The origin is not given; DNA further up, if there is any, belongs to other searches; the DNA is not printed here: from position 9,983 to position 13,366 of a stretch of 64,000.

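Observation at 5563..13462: Integrase-scar junction repeats cut an AT-rich segment into unrelated single-gene modules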

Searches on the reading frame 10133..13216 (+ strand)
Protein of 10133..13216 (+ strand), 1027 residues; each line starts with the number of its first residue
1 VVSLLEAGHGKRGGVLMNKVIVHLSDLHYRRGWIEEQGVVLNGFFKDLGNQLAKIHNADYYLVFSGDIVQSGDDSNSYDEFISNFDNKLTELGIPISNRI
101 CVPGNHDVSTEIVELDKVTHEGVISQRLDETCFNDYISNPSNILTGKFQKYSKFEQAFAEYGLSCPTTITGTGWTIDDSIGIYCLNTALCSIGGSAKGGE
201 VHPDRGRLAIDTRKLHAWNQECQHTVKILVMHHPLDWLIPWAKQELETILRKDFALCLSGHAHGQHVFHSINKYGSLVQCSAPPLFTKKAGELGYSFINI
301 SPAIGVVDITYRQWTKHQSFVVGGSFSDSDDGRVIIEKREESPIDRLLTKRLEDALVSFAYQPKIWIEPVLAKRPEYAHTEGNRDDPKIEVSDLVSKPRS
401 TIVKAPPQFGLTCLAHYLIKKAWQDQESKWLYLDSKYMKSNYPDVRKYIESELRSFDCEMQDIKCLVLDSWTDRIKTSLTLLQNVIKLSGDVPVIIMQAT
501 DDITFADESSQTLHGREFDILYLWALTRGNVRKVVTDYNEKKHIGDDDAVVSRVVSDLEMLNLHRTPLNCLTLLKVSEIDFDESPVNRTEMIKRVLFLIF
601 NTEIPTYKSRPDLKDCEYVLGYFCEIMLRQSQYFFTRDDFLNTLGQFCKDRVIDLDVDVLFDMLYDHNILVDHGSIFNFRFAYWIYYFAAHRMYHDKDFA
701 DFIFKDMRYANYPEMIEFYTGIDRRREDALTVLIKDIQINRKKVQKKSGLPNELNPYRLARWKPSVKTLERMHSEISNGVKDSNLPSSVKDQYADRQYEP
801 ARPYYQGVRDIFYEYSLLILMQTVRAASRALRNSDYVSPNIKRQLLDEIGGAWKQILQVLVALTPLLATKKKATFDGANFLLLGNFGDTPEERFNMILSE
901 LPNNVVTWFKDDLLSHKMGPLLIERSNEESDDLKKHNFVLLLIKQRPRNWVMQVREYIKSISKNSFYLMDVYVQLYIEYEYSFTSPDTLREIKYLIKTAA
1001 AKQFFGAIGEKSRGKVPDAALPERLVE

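Call 12: search_protein_families(library=pfam, proteins=[window:10133-13216:+])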
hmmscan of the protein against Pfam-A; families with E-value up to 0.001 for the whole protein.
window:10133-13216:+ (1027 aa): 2 families
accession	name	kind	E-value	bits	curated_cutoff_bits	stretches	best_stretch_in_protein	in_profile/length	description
PF00149.33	Metallophos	-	3e-12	47.8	21.5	1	21-264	3-190/191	Calcineurin-like phosphoesterase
PF24406.1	nSTAND_NTPase4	-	7.8e-10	39.2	27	1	633-689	1-58/58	Novel STAND NTPase 4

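Call 42: search_protein_families(library=ncbifam, proteins=[window:10181-13216:+])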
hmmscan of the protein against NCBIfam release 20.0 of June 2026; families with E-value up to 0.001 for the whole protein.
window:10181-13216:+ (1011 aa): 2 families
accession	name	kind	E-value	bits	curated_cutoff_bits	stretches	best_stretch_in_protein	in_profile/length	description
NF053861.1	DS8_antiphage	equivalog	2e-43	148.3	790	1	7-677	1-684/994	anti-phage protein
NF053862.1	DS9_1_antiphage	equivalog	1.7e-09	37.1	420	1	2-219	193-399/486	anti-phage phosphoesterase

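Call 74: search_protein_families(library=padloc, proteins=[window:10181-13216:+], max_evalue=0.01)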
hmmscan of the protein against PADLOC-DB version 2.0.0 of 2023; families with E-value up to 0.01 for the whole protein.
window:10181-13216:+ (1011 aa): 3 families
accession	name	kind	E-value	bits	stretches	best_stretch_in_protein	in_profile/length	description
PDLC05051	PDC-S60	-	4.1e-57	192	1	5-926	3-936/1027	-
PDLC00736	Effector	-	5.3e-13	46.7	1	4-266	4-251/561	Endonuclease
PDLC04908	PDC-S10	-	0.0011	16.3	1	36-95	25-75/223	-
